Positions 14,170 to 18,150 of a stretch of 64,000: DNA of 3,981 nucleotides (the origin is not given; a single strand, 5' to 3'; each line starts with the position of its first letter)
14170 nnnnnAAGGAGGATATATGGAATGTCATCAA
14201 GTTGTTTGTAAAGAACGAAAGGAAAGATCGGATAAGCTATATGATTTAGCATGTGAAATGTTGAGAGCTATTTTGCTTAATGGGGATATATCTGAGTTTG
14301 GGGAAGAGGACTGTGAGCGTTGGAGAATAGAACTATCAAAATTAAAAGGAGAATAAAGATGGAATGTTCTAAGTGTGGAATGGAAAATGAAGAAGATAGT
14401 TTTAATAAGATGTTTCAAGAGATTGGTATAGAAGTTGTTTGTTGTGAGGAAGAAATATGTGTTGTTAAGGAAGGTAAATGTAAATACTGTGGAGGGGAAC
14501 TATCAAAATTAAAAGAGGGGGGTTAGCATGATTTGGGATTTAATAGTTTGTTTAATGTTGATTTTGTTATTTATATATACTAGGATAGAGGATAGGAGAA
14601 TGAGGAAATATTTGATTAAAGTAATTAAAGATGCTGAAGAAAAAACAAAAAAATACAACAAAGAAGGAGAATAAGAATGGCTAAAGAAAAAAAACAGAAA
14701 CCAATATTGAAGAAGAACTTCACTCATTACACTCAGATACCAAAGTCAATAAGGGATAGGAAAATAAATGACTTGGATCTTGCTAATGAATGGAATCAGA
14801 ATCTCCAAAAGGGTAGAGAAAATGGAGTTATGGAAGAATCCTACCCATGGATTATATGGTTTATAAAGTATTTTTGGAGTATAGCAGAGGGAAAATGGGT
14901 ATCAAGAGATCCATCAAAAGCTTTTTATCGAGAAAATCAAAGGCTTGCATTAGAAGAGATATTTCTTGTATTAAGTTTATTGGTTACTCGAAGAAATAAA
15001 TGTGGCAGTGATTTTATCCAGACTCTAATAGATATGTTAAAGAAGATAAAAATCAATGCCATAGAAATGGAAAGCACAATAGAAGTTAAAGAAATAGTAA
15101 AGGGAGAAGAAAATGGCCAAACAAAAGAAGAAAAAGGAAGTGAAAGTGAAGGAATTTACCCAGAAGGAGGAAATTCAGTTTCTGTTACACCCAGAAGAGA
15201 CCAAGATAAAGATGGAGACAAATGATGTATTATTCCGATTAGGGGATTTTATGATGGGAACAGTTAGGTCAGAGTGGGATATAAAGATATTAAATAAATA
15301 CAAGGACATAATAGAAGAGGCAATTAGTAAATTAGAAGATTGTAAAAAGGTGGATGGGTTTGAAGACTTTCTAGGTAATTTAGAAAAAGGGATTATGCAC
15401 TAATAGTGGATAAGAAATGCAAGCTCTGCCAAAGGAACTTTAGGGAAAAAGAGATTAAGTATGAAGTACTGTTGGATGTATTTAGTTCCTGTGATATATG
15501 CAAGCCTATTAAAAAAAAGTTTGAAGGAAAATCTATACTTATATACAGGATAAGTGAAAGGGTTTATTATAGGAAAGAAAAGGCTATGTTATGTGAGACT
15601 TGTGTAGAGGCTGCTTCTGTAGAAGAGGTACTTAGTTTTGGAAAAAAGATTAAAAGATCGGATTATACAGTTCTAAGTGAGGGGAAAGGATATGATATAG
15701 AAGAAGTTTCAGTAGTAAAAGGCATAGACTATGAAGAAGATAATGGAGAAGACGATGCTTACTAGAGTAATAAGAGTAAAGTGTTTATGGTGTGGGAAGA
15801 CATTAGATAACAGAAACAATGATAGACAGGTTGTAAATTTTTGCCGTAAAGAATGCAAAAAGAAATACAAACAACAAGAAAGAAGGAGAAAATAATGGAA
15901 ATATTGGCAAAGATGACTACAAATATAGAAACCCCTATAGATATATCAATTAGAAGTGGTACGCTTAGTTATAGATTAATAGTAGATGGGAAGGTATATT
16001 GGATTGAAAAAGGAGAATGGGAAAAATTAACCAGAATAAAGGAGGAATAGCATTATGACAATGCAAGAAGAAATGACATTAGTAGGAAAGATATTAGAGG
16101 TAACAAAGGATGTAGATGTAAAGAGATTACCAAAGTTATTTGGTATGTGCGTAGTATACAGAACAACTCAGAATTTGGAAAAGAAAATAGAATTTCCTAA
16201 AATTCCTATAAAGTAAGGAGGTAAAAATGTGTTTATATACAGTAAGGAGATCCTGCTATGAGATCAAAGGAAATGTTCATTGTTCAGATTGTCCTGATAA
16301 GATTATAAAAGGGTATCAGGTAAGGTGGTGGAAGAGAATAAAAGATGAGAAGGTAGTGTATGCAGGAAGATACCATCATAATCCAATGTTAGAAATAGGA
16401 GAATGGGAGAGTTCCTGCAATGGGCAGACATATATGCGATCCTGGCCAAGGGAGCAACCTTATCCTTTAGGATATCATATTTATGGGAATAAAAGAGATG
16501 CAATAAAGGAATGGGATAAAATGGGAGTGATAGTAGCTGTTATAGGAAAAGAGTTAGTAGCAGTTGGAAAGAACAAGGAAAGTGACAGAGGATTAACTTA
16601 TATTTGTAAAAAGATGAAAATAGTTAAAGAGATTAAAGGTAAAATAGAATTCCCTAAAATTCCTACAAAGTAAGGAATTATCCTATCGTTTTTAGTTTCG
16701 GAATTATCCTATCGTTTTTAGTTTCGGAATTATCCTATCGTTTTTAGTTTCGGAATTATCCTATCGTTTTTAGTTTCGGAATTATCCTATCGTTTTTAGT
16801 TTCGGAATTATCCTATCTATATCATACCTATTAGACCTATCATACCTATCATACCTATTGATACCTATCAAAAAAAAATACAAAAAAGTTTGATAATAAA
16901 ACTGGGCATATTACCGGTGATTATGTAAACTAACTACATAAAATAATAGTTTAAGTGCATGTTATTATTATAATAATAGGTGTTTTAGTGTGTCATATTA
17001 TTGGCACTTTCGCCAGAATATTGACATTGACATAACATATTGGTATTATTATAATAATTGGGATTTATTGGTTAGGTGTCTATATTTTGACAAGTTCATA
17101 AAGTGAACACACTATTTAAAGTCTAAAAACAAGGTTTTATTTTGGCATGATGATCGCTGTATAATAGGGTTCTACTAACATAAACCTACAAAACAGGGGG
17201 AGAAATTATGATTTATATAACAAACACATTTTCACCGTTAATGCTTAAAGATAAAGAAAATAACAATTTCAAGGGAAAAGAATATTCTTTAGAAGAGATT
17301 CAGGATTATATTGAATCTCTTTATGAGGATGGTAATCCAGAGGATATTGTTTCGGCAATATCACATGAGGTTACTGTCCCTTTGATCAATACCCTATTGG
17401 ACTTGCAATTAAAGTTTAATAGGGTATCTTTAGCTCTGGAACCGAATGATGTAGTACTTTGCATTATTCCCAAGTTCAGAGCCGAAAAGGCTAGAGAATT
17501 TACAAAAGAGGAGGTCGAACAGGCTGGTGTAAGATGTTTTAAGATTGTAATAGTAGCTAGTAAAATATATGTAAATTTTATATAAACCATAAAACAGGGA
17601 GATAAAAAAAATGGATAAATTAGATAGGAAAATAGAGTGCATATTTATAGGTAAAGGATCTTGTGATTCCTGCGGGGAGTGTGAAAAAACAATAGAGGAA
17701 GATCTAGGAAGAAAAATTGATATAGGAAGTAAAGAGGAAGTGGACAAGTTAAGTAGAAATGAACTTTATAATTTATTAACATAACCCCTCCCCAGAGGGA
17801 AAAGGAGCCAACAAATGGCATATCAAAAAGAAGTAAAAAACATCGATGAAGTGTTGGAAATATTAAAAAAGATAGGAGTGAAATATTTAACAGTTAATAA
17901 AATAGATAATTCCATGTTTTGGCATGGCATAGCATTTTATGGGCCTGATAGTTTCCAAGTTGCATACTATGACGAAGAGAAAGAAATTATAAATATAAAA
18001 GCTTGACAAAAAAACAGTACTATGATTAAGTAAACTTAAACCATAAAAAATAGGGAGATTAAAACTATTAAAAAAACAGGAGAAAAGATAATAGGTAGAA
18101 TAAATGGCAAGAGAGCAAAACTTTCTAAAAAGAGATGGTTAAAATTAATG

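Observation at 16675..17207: Iteron-like 26-bp x5.5 tandem array plus consensus sigma-A promoters in a 530-bp noncoding hub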

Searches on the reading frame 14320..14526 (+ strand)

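Call 39: search_protein_families(library=pfam, proteins=[window:14320-14526:+], max_evalue=0.1)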
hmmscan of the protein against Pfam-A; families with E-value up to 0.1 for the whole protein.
window:14320-14526:+ (68 aa): 2 families
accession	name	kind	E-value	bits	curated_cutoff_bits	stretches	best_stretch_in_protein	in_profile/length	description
PF14122.12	YokU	-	0.015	15.7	27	1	3-30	25-52/87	YokU-like protein, putative antitoxin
PF14952.11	zf-tcix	-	0.027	14.5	31.2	1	7-23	5-20/42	Putative treble-clef, zinc-finger, Zn-binding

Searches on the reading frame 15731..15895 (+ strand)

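Call 39: search_protein_families(library=pfam, proteins=[window:15731-15895:+], max_evalue=0.1)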
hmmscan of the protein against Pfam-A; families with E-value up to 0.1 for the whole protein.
window:15731-15895:+ (54 aa): 3 families
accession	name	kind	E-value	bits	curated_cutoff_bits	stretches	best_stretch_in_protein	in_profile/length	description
PF23137.1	HVO_0758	-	0.0015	18.7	27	1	15-48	20-54/55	HVO_0758 mu-protein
PF06044.18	DpnI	-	0.016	15.3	26.7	1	16-48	32-65/183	Dam-replacing family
PF24461.1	DUF7576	-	0.034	14.4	27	0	17-47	19-59/60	Family of unknown function (DUF7576)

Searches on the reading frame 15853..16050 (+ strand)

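Call 39: search_protein_families(library=pfam, proteins=[window:15853-16050:+], max_evalue=0.1)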
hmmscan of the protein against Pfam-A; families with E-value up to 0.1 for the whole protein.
window:15853-16050:+ (65 aa): 1 family
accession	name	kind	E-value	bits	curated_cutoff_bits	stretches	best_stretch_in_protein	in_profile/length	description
PF17231.7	DUF5305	-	0.034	14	29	1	14-56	49-93/217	Family of unknown function (DUF5305)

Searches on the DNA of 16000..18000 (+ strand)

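Call 4: search_dna_similar(query=window:16000-18000:+, collection=phages, mode=distant)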
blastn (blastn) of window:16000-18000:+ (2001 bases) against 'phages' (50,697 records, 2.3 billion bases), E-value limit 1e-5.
No match.

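Call 41: search_rna_families(source=window, start=16500, end=17300, threshold=evalue, max_evalue=10)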
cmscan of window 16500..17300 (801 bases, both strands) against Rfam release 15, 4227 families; matches with E-value up to 10: 2.
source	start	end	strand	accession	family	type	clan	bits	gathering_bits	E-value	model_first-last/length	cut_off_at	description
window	17011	17092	+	RF03604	mir-5728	Gene; miRNA;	-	17.3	100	3.2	1-84/84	no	mir-5728 microRNA precursor family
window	16932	17015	+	RF02772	AilA_thermometer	Cis-reg; thermoregulator;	-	17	81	9.3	1-89/89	no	AilA 5' UTR thermometer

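Call 80: search_dna_similar(query=window:16600-17250:+, collection=plasmids, mode=distant, max_evalue=0.01)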
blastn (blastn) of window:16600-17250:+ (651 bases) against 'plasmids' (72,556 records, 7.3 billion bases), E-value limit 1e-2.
No match.

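Call 81: search_dna_similar(query=window:16600-17250:+, collection=phages, mode=distant, max_evalue=0.01)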
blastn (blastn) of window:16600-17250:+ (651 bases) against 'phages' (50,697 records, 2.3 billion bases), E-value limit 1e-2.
No match.

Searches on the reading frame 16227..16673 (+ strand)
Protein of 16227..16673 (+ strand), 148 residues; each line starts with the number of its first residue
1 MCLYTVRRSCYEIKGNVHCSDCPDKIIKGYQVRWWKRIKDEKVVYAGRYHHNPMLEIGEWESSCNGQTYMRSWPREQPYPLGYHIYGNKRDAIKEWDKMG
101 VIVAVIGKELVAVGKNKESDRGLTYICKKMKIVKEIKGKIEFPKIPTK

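Call 15: search_protein_families(library=pfam, proteins=[window:16227-16673:+], max_evalue=0.01)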
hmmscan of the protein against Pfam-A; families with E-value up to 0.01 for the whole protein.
window:16227-16673:+ (148 aa): 0 families

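Call 16: search_protein_families(library=phrogs, proteins=[window:16227-16673:+], max_evalue=0.01)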
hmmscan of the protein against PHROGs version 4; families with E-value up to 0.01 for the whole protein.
window:16227-16673:+ (148 aa): 0 families

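Call 19: find_related_loci(query=window:16227-16673:+, collection=viral_contigs, flank=6000)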
Query window:16227-16673:+ (148 aa) in viral_contigs; peptide patterns used: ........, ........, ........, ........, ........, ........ (x = any residue, [..] = any of these).
6 stretches matched a pattern, but none encodes a relative of the query by tblastn (E <= 1e-3).

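Call 22: find_homologous_proteins(query=window:16227-16673:+)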
Query window:16227-16673:+: 18 candidates shared short words with the query, none scored E <= 0.001.

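Call 71: predict_structure(protein=window:16227-16673:+)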
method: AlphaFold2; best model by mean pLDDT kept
length: 148 residues; sequences in the alignment: 1
mean_pLDDT: 30.9   pTM: 0.22
mean pLDDT of the five models: 30.9, 29.9, 29.6, 29.4, 25.9
residues with pLDDT >= 90: 0; 70-90: 0; 50-70: 0; < 50: 148
segments of 3 or more residues with pLDDT < 50: 1-148
pLDDT, mean of each block of 10 residues (from residue 1): 29 30 28 26 30 30 29 29 24 29 38 39 36 32 34
secondary structure, 60 per line:
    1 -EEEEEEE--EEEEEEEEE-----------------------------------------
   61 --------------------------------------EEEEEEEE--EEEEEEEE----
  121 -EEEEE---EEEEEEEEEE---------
elements in order: E2-8 E11-19 E99-106 E109-116 E122-126 E130-139

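Call 72: search_protein_representatives(protein=window:16227-16673:+)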
Query: 148 residues. Proteins with E-value up to 0.001 (for the whole library): 14; up to 1e-10: 0; up to 1e-30: 0. The best 14 are listed.
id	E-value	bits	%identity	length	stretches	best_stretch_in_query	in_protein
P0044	3.4e-08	49.7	38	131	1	14-136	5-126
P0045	4.4e-08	49.3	51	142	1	74-139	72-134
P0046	1.2e-07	47.8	53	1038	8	51-76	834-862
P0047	2.9e-07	46.6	38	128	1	44-138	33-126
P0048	3.4e-06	43.2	28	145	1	52-142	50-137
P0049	1.2e-05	41.3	36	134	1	33-139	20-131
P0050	7.4e-05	38.8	31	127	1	32-137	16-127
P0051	9.0e-05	38.5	37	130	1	30-135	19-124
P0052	1.4e-04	37.9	36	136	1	61-136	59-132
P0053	1.7e-04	37.7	34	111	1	52-137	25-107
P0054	2.1e-04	37.3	38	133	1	62-134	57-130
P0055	3.7e-04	36.5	33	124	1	51-136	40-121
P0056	5.4e-04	36.0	31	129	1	22-135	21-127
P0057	9.4e-04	35.2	34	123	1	37-137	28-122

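Call 74: search_solved_structures(query=A1, max_evalue=1)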
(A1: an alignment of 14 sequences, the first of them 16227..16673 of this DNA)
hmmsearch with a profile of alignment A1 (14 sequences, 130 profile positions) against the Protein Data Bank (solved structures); distinct sequences matched with E-value up to 1: 1.
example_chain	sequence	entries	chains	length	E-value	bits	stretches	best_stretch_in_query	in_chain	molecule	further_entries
2qnd_A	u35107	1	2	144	0.9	12.8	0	67-94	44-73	FMR1 protein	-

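Call 75: search_protein_families(library=pfam, alignment_id=A1, max_evalue=0.1)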
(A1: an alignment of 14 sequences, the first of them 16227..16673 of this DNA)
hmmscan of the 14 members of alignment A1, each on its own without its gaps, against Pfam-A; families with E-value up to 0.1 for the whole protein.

A. member 1, window:16227-16673:+ (148 aa): 0 families

B. families by the number of members that match (of 14 scanned): 3 families
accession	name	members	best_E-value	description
PF24703.2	DUF7666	4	0.0013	Domain of unknown function (DUF7666)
PF08644.17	SPT16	1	0.075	FACT complex subunit (SPT16/CDC68)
PF18746.6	aGPT-Pplase3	1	0.09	Alpha-glutamyl/putrescinyl thymine pyrophosphorylase clade 3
